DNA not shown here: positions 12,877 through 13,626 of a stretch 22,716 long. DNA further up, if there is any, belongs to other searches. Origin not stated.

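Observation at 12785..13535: Opposite-strand two-gene cassette with deviant codon usage (TM-anchored poly-Ala coiled-coil protein): moron-like insertion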

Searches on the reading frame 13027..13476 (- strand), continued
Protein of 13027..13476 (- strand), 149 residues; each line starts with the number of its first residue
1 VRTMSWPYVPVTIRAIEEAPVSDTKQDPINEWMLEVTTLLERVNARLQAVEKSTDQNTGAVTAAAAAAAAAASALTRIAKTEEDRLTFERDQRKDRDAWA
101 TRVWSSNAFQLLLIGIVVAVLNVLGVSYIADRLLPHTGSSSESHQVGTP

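Call 47: find_encoding_contigs(protein=P0008, flank=7000, max_places=2)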
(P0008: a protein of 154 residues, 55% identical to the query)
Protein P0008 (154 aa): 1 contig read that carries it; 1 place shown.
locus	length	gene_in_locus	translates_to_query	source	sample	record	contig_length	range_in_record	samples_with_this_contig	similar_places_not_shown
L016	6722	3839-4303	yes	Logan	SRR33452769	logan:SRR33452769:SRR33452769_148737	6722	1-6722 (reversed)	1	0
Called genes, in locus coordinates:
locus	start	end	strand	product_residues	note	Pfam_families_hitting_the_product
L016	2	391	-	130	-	?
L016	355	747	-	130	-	-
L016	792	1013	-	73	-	-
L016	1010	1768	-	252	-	PF02557:VanY (weak)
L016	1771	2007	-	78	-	-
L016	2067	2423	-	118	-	-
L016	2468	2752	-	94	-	-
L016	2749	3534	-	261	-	PF03372:Exo_endo_phos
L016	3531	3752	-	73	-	-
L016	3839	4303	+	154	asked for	-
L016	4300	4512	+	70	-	-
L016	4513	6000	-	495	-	-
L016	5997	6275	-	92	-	PF01541:GIY-YIG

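Call 48: find_encoding_contigs(protein=P0003, flank=5000, max_places=2)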
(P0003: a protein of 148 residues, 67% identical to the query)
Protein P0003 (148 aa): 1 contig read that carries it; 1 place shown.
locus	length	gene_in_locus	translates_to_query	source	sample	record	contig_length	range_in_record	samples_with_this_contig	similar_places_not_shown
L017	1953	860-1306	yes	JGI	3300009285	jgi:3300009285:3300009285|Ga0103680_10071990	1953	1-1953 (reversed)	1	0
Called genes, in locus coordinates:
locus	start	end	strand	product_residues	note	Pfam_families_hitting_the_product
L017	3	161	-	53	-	?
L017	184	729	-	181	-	PF14791:DNA_pol_B_thumb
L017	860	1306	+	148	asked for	-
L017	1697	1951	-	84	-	?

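Call 54: find_encoding_contigs(protein=P0042, flank=8000, max_places=3)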
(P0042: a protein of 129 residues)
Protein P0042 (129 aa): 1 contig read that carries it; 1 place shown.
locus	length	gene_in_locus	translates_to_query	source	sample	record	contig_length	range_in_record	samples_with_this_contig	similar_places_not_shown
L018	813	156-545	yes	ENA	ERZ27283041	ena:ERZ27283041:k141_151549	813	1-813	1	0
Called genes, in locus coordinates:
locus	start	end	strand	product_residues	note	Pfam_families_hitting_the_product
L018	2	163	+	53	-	?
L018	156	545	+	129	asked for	-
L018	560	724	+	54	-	-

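Call 55: find_encoding_contigs(protein=P0018, flank=8000, max_places=3)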
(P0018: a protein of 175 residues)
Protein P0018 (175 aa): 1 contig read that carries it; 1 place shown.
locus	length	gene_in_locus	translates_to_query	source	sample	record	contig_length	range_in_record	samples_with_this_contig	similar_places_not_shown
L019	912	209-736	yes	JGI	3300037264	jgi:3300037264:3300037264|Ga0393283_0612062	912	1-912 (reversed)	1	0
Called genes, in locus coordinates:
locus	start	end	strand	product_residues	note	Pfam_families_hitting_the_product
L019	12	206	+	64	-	-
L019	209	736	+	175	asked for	-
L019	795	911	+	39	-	?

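Call 59: find_related_loci(query=A4, collection=viral_contigs, flank=8000)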
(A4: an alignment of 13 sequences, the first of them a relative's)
Query A4 (148 aa) in viral_contigs; peptide patterns used: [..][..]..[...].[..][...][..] (x = any residue, [..] = any of these).
48 stretches matched a pattern; 3 encode a relative of the query (tblastn E <= 1e-3); 3 distinct loci.
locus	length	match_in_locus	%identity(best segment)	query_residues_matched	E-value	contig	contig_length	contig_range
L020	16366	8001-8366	44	2-122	6e-24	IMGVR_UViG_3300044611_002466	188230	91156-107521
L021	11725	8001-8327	33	14-129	3e-16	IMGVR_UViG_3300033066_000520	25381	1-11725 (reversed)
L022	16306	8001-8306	45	3-95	2e-20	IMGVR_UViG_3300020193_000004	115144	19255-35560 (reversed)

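Call 60: find_related_loci(query=A5, collection=viral_contigs, flank=8000)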
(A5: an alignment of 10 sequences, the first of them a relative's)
Query A5 (122 aa) in viral_contigs; peptide patterns used: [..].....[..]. (x = any residue, [..] = any of these).
28 stretches matched a pattern; 1 encode a relative of the query (tblastn E <= 1e-3); 1 distinct loci.
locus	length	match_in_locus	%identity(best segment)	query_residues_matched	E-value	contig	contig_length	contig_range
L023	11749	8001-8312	37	6-109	2e-20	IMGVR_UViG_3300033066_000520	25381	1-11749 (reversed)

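Call 63: search_protein_families(library=pfam, max_evalue=0.01, proteins=[L021:7370-7912:+, L021:6177-7067:+, L021:7078-7368:+, L021:8351-8494:+, L021:8502-8795:+, L021:5386-5766:+, L021:5769-6167:+, L021:2118-3593:-, L021:3590-4912:-, L021:10446-11402:+])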
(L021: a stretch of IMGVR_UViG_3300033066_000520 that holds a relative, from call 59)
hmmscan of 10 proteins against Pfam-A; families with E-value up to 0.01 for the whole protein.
L021:7370-7912:+ (180 aa): 1 family
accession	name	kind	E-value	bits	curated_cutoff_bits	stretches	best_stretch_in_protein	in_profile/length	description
PF01520.23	Amidase_3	-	5.7e-11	43.2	27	1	4-163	3-158/174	N-acetylmuramoyl-L-alanine amidase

L021:6177-7067:+ (296 aa): 0 families

L021:7078-7368:+ (96 aa): 0 families

L021:8351-8494:+ (47 aa): 0 families

L021:8502-8795:+ (97 aa): 0 families

L021:5386-5766:+ (126 aa): 0 families

L021:5769-6167:+ (132 aa): 0 families

L021:2118-3593:- (491 aa): 0 families

L021:3590-4912:- (440 aa): 0 families

L021:10446-11402:+ (318 aa): 0 families

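Call 64: search_protein_families(library=phrogs, max_evalue=0.01, proteins=[L021:7370-7912:+, L021:6177-7067:+, L021:7078-7368:+, L021:8351-8494:+, L021:8502-8795:+, L021:5386-5766:+, L021:5769-6167:+, L021:2118-3593:-, L021:3590-4912:-, L021:10446-11402:+])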
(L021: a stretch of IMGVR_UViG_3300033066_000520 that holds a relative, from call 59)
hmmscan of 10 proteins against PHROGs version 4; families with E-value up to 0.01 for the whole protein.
L021:7370-7912:+ (180 aa): 2 families
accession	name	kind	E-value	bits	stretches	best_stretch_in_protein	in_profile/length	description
phrog_435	-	lysis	3.2e-06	27.4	1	3-153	116-259/556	endolysin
phrog_2742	-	lysis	0.0017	18.8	1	3-156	5-156/318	endolysin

L021:6177-7067:+ (296 aa): 1 family
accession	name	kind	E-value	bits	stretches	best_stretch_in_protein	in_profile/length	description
phrog_13336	-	unknown function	0.0028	18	1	199-293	240-333/339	-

L021:7078-7368:+ (96 aa): 0 families

L021:8351-8494:+ (47 aa): 0 families

L021:8502-8795:+ (97 aa): 0 families

L021:5386-5766:+ (126 aa): 0 families

L021:5769-6167:+ (132 aa): 0 families

L021:2118-3593:- (491 aa): 0 families

L021:3590-4912:- (440 aa): 0 families

L021:10446-11402:+ (318 aa): 0 families

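Call 66: find_related_loci(query=A4, collection=metagenome_contigs, flank=4000)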
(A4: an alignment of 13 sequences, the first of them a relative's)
Query A4 (148 aa) in metagenome_contigs; peptide patterns used: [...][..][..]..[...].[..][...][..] (x = any residue, [..] = any of these).
164 stretches matched a pattern; 1 encode a relative of the query (tblastn E <= 1e-3); 1 distinct loci.
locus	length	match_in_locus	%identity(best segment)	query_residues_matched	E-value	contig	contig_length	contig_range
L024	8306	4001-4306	45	3-95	3e-21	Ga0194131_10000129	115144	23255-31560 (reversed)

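Call 67: find_homologous_proteins(query=A5, max_evalue=0.001)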
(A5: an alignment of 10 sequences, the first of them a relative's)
Query A5 (10 sequences) (122 aa, profile of the alignment): 21 proteins with E <= 0.001 among 8000 candidates.
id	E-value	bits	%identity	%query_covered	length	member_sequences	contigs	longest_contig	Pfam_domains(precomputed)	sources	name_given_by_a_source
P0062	2.0e-46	175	40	71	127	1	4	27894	-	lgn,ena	-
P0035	5.7e-46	173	39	70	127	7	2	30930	-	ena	-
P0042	2.8e-43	164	33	93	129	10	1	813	-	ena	-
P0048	4.5e-43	164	37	85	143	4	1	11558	-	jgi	-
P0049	7.4e-42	160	35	82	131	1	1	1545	-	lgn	-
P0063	1.6e-41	159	32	85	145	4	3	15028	-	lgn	-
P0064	2.2e-41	158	34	85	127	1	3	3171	-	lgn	-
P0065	5.5e-41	157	42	83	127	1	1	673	-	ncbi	-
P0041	9.9e-41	156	50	25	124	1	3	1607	-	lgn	-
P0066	1.3e-40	156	34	93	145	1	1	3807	-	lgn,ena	-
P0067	1.9e-38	149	32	92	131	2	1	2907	-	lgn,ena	-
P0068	3.9e-38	148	33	97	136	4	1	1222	-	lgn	-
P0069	4.5e-38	148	89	100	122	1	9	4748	-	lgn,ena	-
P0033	5.1e-38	147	100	100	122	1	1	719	-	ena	-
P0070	6.2e-37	144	38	82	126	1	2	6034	-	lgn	-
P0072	2.2e-35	139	32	84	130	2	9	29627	-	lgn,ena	-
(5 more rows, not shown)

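Call 68: find_encoding_contigs(protein=P0035, flank=6000, max_places=2)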
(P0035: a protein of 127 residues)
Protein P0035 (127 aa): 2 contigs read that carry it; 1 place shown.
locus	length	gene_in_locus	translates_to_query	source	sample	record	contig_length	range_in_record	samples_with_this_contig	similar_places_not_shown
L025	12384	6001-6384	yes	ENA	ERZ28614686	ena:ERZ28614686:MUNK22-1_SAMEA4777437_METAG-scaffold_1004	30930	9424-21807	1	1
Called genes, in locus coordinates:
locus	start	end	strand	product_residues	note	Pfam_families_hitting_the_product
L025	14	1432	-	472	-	-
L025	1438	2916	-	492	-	-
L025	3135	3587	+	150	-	-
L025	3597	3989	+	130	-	-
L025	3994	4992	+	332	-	-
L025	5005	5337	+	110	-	-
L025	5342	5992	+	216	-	-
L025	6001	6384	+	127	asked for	-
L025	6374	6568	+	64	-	-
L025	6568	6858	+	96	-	-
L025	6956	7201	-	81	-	-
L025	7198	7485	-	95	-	-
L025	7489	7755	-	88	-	-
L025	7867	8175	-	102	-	-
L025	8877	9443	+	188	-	-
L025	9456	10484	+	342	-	-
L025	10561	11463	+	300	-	-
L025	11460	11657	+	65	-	-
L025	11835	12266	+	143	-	-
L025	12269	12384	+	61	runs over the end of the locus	-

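Call 69: find_encoding_contigs(protein=P0072, flank=6000, max_places=2)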
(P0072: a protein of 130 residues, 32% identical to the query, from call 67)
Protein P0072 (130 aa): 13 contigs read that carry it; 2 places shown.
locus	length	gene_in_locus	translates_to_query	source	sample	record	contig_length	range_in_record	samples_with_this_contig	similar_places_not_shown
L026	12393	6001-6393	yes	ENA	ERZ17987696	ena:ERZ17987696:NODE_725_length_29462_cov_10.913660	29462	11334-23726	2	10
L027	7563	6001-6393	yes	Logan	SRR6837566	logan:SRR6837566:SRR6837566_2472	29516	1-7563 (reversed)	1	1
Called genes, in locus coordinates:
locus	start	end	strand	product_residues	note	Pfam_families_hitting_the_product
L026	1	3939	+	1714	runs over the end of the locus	-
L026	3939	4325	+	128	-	-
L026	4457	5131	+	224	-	-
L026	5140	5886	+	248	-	-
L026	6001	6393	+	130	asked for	-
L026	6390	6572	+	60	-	-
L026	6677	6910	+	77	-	-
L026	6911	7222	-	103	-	-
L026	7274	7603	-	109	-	-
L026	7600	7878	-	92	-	-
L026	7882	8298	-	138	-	-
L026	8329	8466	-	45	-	-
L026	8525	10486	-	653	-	-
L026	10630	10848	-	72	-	-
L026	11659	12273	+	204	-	-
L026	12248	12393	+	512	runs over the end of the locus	-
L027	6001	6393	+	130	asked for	-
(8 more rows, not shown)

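Call 70: find_encoding_contigs(protein=P0063, flank=6000, max_places=2)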
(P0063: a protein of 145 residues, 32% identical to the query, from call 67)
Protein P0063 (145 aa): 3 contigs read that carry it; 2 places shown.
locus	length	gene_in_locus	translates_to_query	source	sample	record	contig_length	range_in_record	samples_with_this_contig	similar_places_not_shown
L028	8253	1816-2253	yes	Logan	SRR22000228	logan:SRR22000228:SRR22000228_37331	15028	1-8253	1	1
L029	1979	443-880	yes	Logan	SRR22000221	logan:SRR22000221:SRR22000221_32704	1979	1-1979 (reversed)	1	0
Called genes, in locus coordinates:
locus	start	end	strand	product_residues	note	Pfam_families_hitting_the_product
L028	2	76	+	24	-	?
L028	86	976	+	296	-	-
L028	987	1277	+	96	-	-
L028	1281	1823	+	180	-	PF01520:Amidase_3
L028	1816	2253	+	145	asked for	-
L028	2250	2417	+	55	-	-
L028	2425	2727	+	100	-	-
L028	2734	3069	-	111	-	-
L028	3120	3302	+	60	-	-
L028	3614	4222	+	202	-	-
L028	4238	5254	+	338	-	-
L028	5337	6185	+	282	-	-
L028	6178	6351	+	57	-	-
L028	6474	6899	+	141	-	-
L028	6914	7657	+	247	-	-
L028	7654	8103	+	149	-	-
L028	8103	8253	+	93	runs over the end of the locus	-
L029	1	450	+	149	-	?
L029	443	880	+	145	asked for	-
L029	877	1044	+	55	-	-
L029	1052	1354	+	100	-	-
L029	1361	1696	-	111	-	-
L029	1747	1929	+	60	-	-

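Call 71: search_protein_families(library=pfam, max_evalue=0.05, proteins=[L025:5342-5992:+, L025:5005-5337:+, L025:3994-4992:+, L026:5140-5886:+, L026:4457-5131:+, L026:3939-4325:+, L028:1281-1823:+, L005:7593-8363:-, L010:284-1063:-, L016:1010-1768:-])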
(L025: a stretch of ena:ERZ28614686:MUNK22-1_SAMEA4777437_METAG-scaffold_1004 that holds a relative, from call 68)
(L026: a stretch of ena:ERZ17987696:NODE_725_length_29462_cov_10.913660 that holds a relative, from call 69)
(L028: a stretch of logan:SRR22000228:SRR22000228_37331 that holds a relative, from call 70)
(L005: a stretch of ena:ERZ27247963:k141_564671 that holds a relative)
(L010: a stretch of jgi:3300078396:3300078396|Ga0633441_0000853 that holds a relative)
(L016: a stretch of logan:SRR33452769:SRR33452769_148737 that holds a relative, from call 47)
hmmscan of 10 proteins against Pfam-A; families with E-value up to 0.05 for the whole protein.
L025:5342-5992:+ (216 aa): 0 families

L025:5005-5337:+ (110 aa): 0 families

L025:3994-4992:+ (332 aa): 0 families

L026:5140-5886:+ (248 aa): 0 families

L026:4457-5131:+ (224 aa): 0 families

L026:3939-4325:+ (128 aa): 1 family
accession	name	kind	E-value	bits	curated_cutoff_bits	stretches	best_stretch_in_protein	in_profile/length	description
PF21158.3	flgK_1st_1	-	0.045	14.2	24.2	0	52-106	8-60/81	Flagellar hook-associated protein 1, D2-like domain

L028:1281-1823:+ (180 aa): 1 family
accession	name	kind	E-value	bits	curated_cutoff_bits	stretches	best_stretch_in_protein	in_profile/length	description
PF01520.23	Amidase_3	-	9.1e-11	42.5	27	1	4-163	3-158/174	N-acetylmuramoyl-L-alanine amidase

L005:7593-8363:- (256 aa): 3 families
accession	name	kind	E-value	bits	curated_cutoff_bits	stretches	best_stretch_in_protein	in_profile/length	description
PF02557.22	VanY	-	5.3e-05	23.5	25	1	57-159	32-131/132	D-alanyl-D-alanine carboxypeptidase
PF09374.15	PG_binding_3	-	0.0058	17.2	24.6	0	191-223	3-34/76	Predicted Peptidoglycan domain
PF01471.23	PG_binding_1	-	0.023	15.3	23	0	190-220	4-34/57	Putative peptidoglycan binding domain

L010:284-1063:- (259 aa): 4 families
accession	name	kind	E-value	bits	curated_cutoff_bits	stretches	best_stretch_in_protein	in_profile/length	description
PF02557.22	VanY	-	1.4e-05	25.3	25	1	51-161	28-130/132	D-alanyl-D-alanine carboxypeptidase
PF01471.23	PG_binding_1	-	0.00087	19.9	23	1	196-224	7-35/57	Putative peptidoglycan binding domain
PF09374.15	PG_binding_3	-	0.022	15.4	24.6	0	196-228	5-36/76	Predicted Peptidoglycan domain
PF13539.11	Peptidase_M15_4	-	0.025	15.6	25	0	104-142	6-54/70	D-alanyl-D-alanine carboxypeptidase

L016:1010-1768:- (252 aa): 3 families
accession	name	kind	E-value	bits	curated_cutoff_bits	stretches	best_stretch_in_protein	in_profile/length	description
PF02557.22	VanY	-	3.3e-06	27.3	25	1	49-151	26-127/132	D-alanyl-D-alanine carboxypeptidase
PF01471.23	PG_binding_1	-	0.017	15.7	23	1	188-216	6-34/57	Putative peptidoglycan binding domain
PF13539.11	Peptidase_M15_4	-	0.021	15.8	25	0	95-134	4-53/70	D-alanyl-D-alanine carboxypeptidase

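Call 77: search_protein_families(library=phrogs, max_evalue=0.1, proteins=[L025:5342-5992:+, L026:5140-5886:+, L026:4457-5131:+, L025:3994-4992:+, P0035, P0072, P0063, P0048, P0007, P0009])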
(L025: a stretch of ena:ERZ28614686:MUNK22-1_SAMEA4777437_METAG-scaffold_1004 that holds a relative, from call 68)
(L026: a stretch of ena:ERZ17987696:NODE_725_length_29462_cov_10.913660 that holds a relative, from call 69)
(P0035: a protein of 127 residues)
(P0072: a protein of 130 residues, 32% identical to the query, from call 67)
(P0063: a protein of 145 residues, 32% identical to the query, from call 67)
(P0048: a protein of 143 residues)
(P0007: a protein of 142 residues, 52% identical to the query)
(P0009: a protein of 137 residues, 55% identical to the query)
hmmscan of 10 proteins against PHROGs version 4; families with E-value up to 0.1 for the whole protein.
L025:5342-5992:+ (216 aa): 0 families

L026:5140-5886:+ (248 aa): 2 families
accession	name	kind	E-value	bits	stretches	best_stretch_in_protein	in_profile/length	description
phrog_697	-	head and packaging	6.7e-06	24.6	1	63-116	179-232/2079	structural protein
phrog_28023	-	unknown function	0.00013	22.9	1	35-83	30-76/207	-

L026:4457-5131:+ (224 aa): 0 families

L025:3994-4992:+ (332 aa): 0 families

P0035 (127 aa): 2 families
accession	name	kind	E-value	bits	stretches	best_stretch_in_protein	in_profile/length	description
phrog_28580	-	unknown function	0.034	15.1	1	32-84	24-77/147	-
phrog_17226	-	unknown function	0.059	13.6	1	29-76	18-65/307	-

P0072 (130 aa): 2 families
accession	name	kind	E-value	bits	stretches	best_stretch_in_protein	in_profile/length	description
phrog_5355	-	unknown function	0.017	16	1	45-67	12-34/54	-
phrog_21358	-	tail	0.069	13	1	30-111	18-93/448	tail length tape measure protein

P0063 (145 aa): 0 families

P0048 (143 aa): 1 family
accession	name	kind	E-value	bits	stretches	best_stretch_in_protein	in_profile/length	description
phrog_26804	-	unknown function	0.002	16.9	1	7-137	248-380/1066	-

P0007 (142 aa): 1 family
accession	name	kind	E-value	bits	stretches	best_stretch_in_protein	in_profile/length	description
phrog_12696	-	unknown function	0.0012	18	1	3-116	21-134/1047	-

P0009 (137 aa): 1 family
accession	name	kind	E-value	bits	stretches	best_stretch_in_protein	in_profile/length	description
phrog_17264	-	unknown function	0.089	13.5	0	37-71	97-131/147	-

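Call 88: find_related_loci(query=A4, collection=genome_contigs, flank=8000)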
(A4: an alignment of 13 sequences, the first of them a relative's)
Query A4 (148 aa) in genome_contigs; peptide patterns used: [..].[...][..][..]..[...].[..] (x = any residue, [..] = any of these).
74 stretches matched a pattern, but none encodes a relative of the query by tblastn (E <= 1e-3).

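Call 94: fold_search(model_id=the predicted structure, library=pdb)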
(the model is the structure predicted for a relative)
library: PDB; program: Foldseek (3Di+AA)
matches with E <= 10: 0; with E <= 0.001: 0
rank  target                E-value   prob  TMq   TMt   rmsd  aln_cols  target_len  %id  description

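Call 96: search_protein_families(library=ncbifam, max_evalue=0.05, proteins=[L025:5342-5992:+, window:13027-13416:-])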
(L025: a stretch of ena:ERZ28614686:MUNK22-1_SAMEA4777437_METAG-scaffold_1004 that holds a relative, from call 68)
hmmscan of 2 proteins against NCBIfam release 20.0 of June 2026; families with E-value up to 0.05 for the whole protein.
L025:5342-5992:+ (216 aa): 0 families

window:13027-13416:- (129 aa): 3 families
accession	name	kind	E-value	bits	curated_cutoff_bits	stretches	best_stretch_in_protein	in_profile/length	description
NF007540.1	PRK10153.1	equivalog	0.0039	16.1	400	1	31-105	118-189/516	lysine decarboxylation/transport transcriptional activator CadC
NF033598.2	elast_bind_EbpS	equivalog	0.01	14.8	300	1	31-101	244-316/498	elastin-binding protein EbpS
NF035930.1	lectin_2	subfamily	0.014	15.1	100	1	27-81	65-119/238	lectin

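Call 97: search_solved_structures(query=L025:5342-5992:+, max_evalue=1)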
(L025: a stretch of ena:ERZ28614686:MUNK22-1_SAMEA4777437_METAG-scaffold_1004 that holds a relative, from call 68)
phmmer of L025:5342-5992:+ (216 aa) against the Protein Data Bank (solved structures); distinct sequences matched with E-value up to 1: 2.
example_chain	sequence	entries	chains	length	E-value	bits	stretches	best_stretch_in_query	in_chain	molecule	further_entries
8aht_A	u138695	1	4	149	0.7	12.5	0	17-64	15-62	Calmodulin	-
6hcs_A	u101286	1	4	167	0.77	12.4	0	17-64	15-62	Calmodulin-1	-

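Call 101: search_dna_similar(query=P0063, collection=phages, mode=protein, max_evalue=0.05, max_rows=15)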
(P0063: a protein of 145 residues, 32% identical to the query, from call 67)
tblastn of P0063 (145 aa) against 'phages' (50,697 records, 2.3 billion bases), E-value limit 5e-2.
No match.

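Call 102: search_dna_similar(query=P0035, collection=phages, mode=protein, max_evalue=0.05, max_rows=15)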
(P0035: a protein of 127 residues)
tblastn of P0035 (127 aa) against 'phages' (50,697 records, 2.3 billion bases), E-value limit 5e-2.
No match.

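Call 103: search_dna_similar(query=P0017, collection=phages, mode=protein, max_evalue=0.05, max_rows=15)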
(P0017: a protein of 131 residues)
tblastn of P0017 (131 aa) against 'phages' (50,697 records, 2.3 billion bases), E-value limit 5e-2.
No match.
